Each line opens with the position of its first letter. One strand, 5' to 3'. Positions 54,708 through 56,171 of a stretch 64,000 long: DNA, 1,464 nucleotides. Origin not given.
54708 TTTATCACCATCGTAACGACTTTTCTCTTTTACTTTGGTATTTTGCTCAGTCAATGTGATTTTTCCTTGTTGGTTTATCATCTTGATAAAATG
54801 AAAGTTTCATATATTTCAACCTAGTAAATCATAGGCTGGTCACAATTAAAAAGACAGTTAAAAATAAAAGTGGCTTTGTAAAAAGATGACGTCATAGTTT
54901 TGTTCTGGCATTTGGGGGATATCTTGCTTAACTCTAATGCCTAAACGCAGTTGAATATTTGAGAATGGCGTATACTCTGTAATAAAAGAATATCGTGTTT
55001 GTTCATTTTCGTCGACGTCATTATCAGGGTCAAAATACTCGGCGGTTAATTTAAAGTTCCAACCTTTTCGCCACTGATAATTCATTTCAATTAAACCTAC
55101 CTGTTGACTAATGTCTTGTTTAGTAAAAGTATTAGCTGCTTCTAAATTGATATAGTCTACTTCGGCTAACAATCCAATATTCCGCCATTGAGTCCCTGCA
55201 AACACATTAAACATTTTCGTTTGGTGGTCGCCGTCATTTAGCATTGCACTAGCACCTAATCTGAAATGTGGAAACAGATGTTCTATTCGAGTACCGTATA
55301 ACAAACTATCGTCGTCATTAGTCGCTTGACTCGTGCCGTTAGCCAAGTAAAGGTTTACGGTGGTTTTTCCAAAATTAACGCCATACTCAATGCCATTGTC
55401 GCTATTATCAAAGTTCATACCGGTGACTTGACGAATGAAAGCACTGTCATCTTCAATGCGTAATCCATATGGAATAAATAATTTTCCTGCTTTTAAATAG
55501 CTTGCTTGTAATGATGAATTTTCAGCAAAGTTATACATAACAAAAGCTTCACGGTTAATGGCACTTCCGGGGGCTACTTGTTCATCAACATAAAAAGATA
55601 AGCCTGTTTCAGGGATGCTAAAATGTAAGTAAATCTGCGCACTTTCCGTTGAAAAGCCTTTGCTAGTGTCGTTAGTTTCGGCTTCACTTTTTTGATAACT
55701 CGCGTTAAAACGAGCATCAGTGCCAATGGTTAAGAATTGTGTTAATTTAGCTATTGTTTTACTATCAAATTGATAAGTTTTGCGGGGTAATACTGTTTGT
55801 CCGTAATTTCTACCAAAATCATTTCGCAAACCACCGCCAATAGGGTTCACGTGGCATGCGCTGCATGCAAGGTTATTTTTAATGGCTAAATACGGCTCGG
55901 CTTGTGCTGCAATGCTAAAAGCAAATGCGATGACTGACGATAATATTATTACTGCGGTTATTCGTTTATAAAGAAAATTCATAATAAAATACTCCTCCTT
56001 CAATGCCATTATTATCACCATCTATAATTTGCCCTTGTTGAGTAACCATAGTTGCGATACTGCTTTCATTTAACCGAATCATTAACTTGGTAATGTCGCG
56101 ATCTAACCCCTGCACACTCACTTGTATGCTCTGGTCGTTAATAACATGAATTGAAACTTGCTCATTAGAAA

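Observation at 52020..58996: Cargo is a co-directional six-gene envelope cluster with its own ECF sigma/anti-sigma pair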

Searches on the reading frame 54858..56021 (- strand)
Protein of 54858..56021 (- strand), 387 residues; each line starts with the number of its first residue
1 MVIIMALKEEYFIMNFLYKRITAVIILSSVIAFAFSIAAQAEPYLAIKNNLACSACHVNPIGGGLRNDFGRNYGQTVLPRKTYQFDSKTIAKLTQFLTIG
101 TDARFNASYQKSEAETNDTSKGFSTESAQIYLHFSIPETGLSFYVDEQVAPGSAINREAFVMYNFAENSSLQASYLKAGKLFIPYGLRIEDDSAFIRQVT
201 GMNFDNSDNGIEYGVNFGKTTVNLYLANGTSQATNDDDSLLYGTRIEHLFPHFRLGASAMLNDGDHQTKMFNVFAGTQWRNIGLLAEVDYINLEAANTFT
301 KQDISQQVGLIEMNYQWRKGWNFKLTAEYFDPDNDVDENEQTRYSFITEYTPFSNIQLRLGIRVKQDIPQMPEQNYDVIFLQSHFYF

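Call 3: search_protein_families(library=pfam, proteins=[window:54858-56021:-], max_evalue=0.01)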
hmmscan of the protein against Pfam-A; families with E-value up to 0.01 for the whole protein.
window:54858-56021:- (387 aa): 1 family
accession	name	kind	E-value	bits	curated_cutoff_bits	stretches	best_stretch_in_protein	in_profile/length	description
PF25222.1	DUF7840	-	0.0077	16.3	27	0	301-367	143-209/224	Domain of unknown function (DUF7840)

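Call 4: search_protein_families(library=ncbifam, proteins=[window:54858-56021:-], max_evalue=0.01)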
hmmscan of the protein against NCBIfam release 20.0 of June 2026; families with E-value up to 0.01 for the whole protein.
window:54858-56021:- (387 aa): 0 families

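Call 6: find_homologous_proteins(query=window:54858-56021:-)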
Query window:54858-56021:- (387 aa): 1818 proteins with E <= 0.001 among 5192 candidates; the best 120 are listed.
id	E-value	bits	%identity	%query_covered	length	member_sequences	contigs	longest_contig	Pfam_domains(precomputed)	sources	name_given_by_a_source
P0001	1.8e-231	786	94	97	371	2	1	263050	-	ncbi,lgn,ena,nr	ncbi:MAG: hypothetical protein HRT53_11320 [Colwellia sp.]|nr:hypothetical protein [Colwellia sp.]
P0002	1.6e-189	648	73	99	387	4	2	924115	-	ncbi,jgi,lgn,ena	-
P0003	4.0e-189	647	73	100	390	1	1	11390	-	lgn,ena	-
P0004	1.8e-188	644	73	97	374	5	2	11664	-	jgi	-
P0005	2.2e-188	644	72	100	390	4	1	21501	-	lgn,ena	-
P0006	2.6e-179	614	70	97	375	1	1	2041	-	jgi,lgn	-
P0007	1.5e-172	592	64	99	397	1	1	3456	-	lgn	-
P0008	1.9e-172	592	65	97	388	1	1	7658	-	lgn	-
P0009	1.5e-171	589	65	100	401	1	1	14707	-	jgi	jgi:hypothetical protein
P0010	2.1e-171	588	64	99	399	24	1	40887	-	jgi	jgi:hypothetical protein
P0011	1.3e-170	586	68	92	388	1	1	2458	-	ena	-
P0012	3.1e-170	584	65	100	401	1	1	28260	-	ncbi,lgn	-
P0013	9.5e-170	583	69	94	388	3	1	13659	-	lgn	-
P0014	1.0e-169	583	64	99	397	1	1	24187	-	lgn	-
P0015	1.5e-169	582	68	92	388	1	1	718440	-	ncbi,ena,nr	ncbi:MAG: hypothetical protein HRT54_01145 [Colwellia sp.]|nr:hypothetical protein [Colwellia sp.]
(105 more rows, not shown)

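Call 10: find_related_loci(query=A1, collection=genome_contigs, flank=10000)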
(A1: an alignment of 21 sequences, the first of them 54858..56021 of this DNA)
Query A1 (387 aa) in genome_contigs; peptide patterns used: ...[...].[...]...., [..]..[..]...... (x = any residue, [..] = any of these).
467 stretches matched a pattern; 411 encode a relative of the query (tblastn E <= 1e-3); the best 80 are kept; 80 distinct loci.
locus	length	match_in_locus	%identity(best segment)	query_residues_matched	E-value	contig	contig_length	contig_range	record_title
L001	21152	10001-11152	94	1-387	0e+0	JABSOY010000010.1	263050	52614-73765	MAG: Colwellia sp. isolate DT_20 DT-Colwellia-4_scaffold_11, whole genome shotgun sequence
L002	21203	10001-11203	64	1-387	0e+0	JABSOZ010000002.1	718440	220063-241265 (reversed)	MAG: Colwellia sp. isolate DT_21 DT-Colwellia-5_scaffold_2, whole genome shotgun sequence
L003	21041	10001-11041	66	39-387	3e-162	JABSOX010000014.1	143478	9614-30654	MAG: Colwellia sp. isolate DT_19 DT-Colwellia-3_scaffold_18, whole genome shotgun sequence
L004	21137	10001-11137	61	1-387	1e-161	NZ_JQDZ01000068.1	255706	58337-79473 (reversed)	Thalassotalea sp. ND16A ctg43, whole genome shotgun sequence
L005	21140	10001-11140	59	1-387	1e-155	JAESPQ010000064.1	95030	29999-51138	MAG: Alteromonadaceae bacterium isolate NORP200 20606, whole genome shotgun sequence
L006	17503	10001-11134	58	2-387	5e-153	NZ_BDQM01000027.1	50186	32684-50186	Colwellia marinimaniae strain MTCD1, whole genome shotgun sequence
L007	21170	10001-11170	73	1-387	0e+0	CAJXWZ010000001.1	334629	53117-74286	MAG TPA_asm: uncultured Colwellia sp. isolate SRR3580189_bin.45_MetaBAT_v2.12.1_MAG genome assembly, contig: NODE_29_len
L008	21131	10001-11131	49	1-387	4e-125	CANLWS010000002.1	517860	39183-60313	uncultured Alteromonadaceae bacterium isolate 271.fasta genome assembly, contig: NODE_2, whole genome shotgun sequence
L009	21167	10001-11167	48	2-387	3e-124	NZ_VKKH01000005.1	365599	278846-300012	Aliiglaciecola sp. M165 scaffold5, whole genome shotgun sequence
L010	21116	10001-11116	48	2-387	4e-123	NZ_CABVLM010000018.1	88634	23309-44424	Pseudoalteromonas rhizosphaerae strain RA15, whole genome shotgun sequence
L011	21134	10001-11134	48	5-387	1e-121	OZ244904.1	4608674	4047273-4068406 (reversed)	MAG: Psychrosphaera sp. isolate 332ba503-bfd5-49a1-a89d-023a4e9fb656 genome assembly, chromosome: 1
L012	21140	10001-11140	47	1-387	1e-118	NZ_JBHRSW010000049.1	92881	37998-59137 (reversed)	Agaribacter flavus strain KCTC 52473 platanus_K_default_49, whole genome shotgun sequence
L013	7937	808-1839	50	35-387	3e-116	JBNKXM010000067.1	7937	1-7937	MAG: Thalassotalea sp. isolate D1D2.bin.6.strict NODE_67_length_7937_cov_2.066667, whole genome shotgun sequence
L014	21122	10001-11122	45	2-387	5e-114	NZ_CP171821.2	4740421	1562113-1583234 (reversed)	Ningiella sp. W23 chromosome, complete genome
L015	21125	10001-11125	45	1-387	4e-113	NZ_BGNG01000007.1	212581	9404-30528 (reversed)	Glaciecola sp. KUL10 contig07, whole genome shotgun sequence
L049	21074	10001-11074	40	30-387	4e-82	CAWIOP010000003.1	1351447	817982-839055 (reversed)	MAG: uncultured Gammaproteobacteria bacterium isolate MFD01561.bin.2.37 genome assembly, contig: contig_21195, whole gen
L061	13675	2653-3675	42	42-387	2e-75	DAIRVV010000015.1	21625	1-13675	MAG TPA_asm: Steroidobacteraceae bacterium isolate CTOTU39254 NODE_182_length_21625_cov_7.949235, whole genome shotgun s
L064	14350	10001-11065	38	25-387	7e-75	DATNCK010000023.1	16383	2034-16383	MAG TPA_asm: Steroidobacteraceae bacterium isolate SMAG_U11212 k141_2581666, whole genome shotgun sequence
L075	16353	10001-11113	38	13-387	8e-72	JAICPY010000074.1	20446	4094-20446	MAG: Steroidobacter sp. isolate TY_HY_2_bin.4 k141_4934797_length_20446_cov_17.8253, whole genome shotgun sequence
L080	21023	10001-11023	39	40-387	1e-70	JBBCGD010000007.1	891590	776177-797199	MAG: Pseudomonadota bacterium isolate bin.44 s1663.ctg001668l, whole genome shotgun sequence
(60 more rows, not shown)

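Call 16: predict_structure(alignment_id=A1)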
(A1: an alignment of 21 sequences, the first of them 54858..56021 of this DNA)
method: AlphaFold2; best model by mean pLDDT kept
length: 387 residues; sequences in the alignment: 21
mean_pLDDT: 68.9   pTM: 0.67
mean pLDDT of the five models: 68.9, 66.1, 64.8, 61.5, 57.5
residues with pLDDT >= 90: 31; 70-90: 190; 50-70: 97; < 50: 69
segments of 3 or more residues with pLDDT < 50: 35-93, 203-206, 232-235
pLDDT, mean of each block of 10 residues (from residue 1): 61 64 77 44 37 39 33 27 29 60 72 69 72 77 75 61 77 80 66 67 58 85 82 58 88 87 84 87 87 81 88 79 87 85 86 68 78 68 66
secondary structure, 60 per line:
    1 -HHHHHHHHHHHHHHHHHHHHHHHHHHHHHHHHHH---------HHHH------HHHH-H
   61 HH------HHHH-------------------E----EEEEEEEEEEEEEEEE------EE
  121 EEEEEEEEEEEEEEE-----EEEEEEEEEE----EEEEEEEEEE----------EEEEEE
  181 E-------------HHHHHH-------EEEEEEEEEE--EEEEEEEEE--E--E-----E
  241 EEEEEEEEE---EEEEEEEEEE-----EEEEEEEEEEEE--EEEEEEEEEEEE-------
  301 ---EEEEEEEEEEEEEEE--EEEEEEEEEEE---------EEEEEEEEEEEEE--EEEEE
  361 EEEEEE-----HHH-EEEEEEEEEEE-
elements in order: H2-35 H45-48 H55-58 H69-72 E97-112 E119-135 E141-150 E155-164 E175-181 H195-200 E208-217 E220-228 E240-249 E253-262 E268-279 E282-293 E304-318 E321-331 E341-353 E356-366 E376-386

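Call 20: fold_search(model_id=the predicted structure, library=pdb)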
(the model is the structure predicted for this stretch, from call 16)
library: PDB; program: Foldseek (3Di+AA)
matches with E <= 10: 888; with E <= 0.001: 278
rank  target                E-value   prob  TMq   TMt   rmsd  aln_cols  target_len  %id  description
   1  5mdq_A                4.2e-15  1.00  0.59  0.65   5.8       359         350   13  Crystal structure of outer membrane expressed Chitoporin VhChip from Vibrio harveyi (released 2017-12-20)
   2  5mdo_A                1.3e-14  1.00  0.59  0.67   5.2       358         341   14  Crystal structure of in vitro folded Chitoporin VhChip from Vibrio harveyi (crystal form I) (released 2017-12-20)
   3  7eqm_A                8.4e-14  1.00  0.58  0.67   4.8       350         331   12  Apo Truncated VhChiP (Delta 1-19) (released 2022-08-10)
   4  3wi5                  4.3e-13  1.00  0.57  0.70   4.9       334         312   12  Crystal structure of the Loop 7 mutant PorB from Neisseria meningitidis serogroup B (released 2014-01-01)
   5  4aui_A                1.7e-12  1.00  0.57  0.71   4.9       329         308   10  STRUCTURE AND FUNCTION OF THE PORB PORIN FROM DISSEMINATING N. GONORRHOEAE (released 2012-10-10)
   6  3wi4                  2.9e-12  1.00  0.57  0.70   4.8       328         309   11  Crystal structure of wild-type PorB from Neisseria meningitidis serogroup B (released 2014-01-01)
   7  2por                  7.2e-12  1.00  0.53  0.66   5.4       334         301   13  STRUCTURE OF PORIN REFINED AT 1.8 ANGSTROMS RESOLUTION (released 1993-07-15)
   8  6ehe                  7.6e-12  1.00  0.59  0.73   3.9       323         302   12  OmpTdeltaL8 (loop L8 deletion mutant of OmpT), an outer membrane protein of Vibrio cholerae (released 2018-04-25)
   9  3a2s_X                8.0e-12  1.00  0.58  0.65   5.2       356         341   10  Crystal Structure of outer membrane protein PorB from Neisseria meningitidis in complex with sucrose (released 2010-04-07)
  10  2o4v_A                1.4e-11  1.00  0.62  0.58   4.2       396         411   10  An arginine ladder in OprP mediates phosphate specific transfer across the outer membrane (released 2006-12-26)
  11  1e54_A                2.0e-11  1.00  0.57  0.66   5.3       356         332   12  Anion-selective porin from Comamonas acidovorans (released 2001-07-12)
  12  7de8                  2.2e-11  1.00  0.58  0.65   4.8       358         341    9  Crystal Structure of outer membrane protein PorB with G103K mutations from Neisseria meningitidis W135 (released 2021-03-31)
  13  5oyk                  3.7e-11  1.00  0.56  0.66   5.7       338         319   11  Outer-membrane expressed OmpT of Vibrio cholerae (released 2018-04-25)
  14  6ehb_C                7.4e-11  1.00  0.52  0.61   5.5       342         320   12  OmpU, an outer membrane protein, of Vibrio cholerae (released 2018-04-25)
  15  4rjw                  7.8e-11  1.00  0.60  0.55   5.1       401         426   10  Crystal structure of Pseudomonas aeruginosa OprO (released 2015-10-21)
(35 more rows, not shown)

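Call 54: search_protein_families(library=pfam, proteins=[L075:11314-11961:+, L075:11958-12719:+, L080:11042-11752:+, L080:11796-12371:+, L064:11839-12438:+, L064:12478-12816:+, L064:12710-14350:+, L061:4940-6469:+, L049:11811-12509:+, L008:11334-12122:+], max_evalue=0.001)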
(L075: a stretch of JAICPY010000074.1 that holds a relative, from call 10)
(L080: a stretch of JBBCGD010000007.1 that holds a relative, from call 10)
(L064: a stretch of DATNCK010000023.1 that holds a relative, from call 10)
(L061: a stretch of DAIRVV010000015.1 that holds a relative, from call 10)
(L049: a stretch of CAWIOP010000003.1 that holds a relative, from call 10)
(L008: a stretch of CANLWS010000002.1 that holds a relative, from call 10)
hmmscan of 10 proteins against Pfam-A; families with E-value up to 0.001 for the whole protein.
L075:11314-11961:+ (215 aa): 0 families

L075:11958-12719:+ (253 aa): 4 families
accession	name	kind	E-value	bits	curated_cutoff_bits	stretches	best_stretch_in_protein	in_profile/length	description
PF08281.18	Sigma70_r4_2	-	3e-14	52.8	25.7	1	161-210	2-51/54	Sigma-70, region 4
PF04542.20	Sigma70_r2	-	6.7e-14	51.9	24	1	51-116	2-69/71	Sigma-70 region 2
PF07638.17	Sigma70_ECF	-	2.9e-10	40.8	21.1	1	40-218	12-184/185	ECF sigma factor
PF04545.22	Sigma70_r4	-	1.1e-08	34.9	24.1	1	166-214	1-49/50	Sigma-70, region 4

L080:11042-11752:+ (236 aa): 1 family
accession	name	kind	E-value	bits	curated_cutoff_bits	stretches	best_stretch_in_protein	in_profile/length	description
PF09694.16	Gcw_chp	-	1.1e-07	32.5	24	1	23-224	9-212/230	Bacterial protein of unknown function (Gcw_chp)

L080:11796-12371:+ (191 aa): 4 families
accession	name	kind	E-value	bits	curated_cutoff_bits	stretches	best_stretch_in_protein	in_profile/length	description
PF08281.18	Sigma70_r4_2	-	1.7e-14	53.6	25.7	1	124-176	2-54/54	Sigma-70, region 4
PF04545.22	Sigma70_r4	-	5.2e-11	42.3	24.1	1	129-178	1-50/50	Sigma-70, region 4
PF04542.20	Sigma70_r2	-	6.1e-09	36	24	1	31-97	1-69/71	Sigma-70 region 2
PF07638.17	Sigma70_ECF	-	1.7e-05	25.2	21.1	1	90-180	91-183/185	ECF sigma factor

L064:11839-12438:+ (199 aa): 4 families
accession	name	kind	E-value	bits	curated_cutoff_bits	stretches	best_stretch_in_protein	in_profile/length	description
PF08281.18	Sigma70_r4_2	-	6.8e-14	51.7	25.7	1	131-183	2-54/54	Sigma-70, region 4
PF04542.20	Sigma70_r2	-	7.3e-12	45.4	24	1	37-103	1-69/71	Sigma-70 region 2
PF04545.22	Sigma70_r4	-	2.8e-11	43.2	24.1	1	136-184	1-49/50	Sigma-70, region 4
PF07638.17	Sigma70_ECF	-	3.2e-09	37.4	21.1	1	20-186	5-182/185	ECF sigma factor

L064:12478-12816:+ (112 aa): 0 families

L064:12710-14350:+ (547 aa): 1 family
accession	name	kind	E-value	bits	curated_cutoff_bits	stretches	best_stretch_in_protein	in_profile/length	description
PF00082.27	Peptidase_S8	-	1.3e-27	97.3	21.8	1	286-511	1-274/288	Subtilase family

L061:4940-6469:+ (509 aa): 0 families

L049:11811-12509:+ (232 aa): 5 families
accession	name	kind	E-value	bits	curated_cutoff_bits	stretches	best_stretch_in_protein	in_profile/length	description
PF08281.18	Sigma70_r4_2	-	4.1e-17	62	25.7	1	167-219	2-54/54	Sigma-70, region 4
PF04545.22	Sigma70_r4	-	2.2e-09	37.1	24.1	1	172-221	1-50/50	Sigma-70, region 4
PF04542.20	Sigma70_r2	-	5.6e-09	36.1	24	1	73-139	1-69/71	Sigma-70 region 2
PF07638.17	Sigma70_ECF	-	1.1e-07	32.4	21.1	1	130-222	85-182/185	ECF sigma factor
PF13936.12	HTH_38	-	4.3e-05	23.6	27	1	174-208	3-37/44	Helix-turn-helix domain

L008:11334-12122:+ (262 aa): 1 family
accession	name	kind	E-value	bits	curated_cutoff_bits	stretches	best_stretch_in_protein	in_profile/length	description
PF04116.19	FA_hydroxylase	-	4.1e-27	95.6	31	1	84-216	1-132/132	Fatty acid hydroxylase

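Call 64: search_dna_similar(query=window:54858-55982:-, collection=plasmids, mode=protein, max_evalue=0.00001, max_rows=15)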
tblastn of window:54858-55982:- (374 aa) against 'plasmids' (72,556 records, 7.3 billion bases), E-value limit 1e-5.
No match.

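Call 83: search_protein_representatives(alignment_id=A1)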
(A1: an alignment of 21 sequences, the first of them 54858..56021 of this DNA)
Query: 21 sequences, 369 profile positions. Proteins with E-value up to 0.001 (for the whole library): 2078; up to 1e-10: 887; up to 1e-30: 224. The best 150 are listed.
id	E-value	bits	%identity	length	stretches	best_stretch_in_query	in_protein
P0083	6.3e-171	584.9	-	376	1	13-369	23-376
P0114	7.5e-160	548.4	-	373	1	6-369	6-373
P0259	9.0e-120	416.5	-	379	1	12-369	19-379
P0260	3.6e-115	401.4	-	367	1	13-369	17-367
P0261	1.8e-112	392.6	-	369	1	14-369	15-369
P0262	1.1e-111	390.0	-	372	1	11-369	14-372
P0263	1.9e-110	385.9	-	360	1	14-369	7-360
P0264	4.6e-109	381.3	-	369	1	13-369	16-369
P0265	1.1e-108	380.0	-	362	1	13-369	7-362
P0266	7.3e-108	377.4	-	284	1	11-281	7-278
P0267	8.1e-108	377.2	-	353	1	99-369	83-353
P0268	6.1e-107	374.3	-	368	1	12-369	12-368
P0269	5.3e-105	367.9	-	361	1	8-369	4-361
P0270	1.0e-104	367.0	-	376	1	12-369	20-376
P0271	7.4e-102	357.6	-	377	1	18-369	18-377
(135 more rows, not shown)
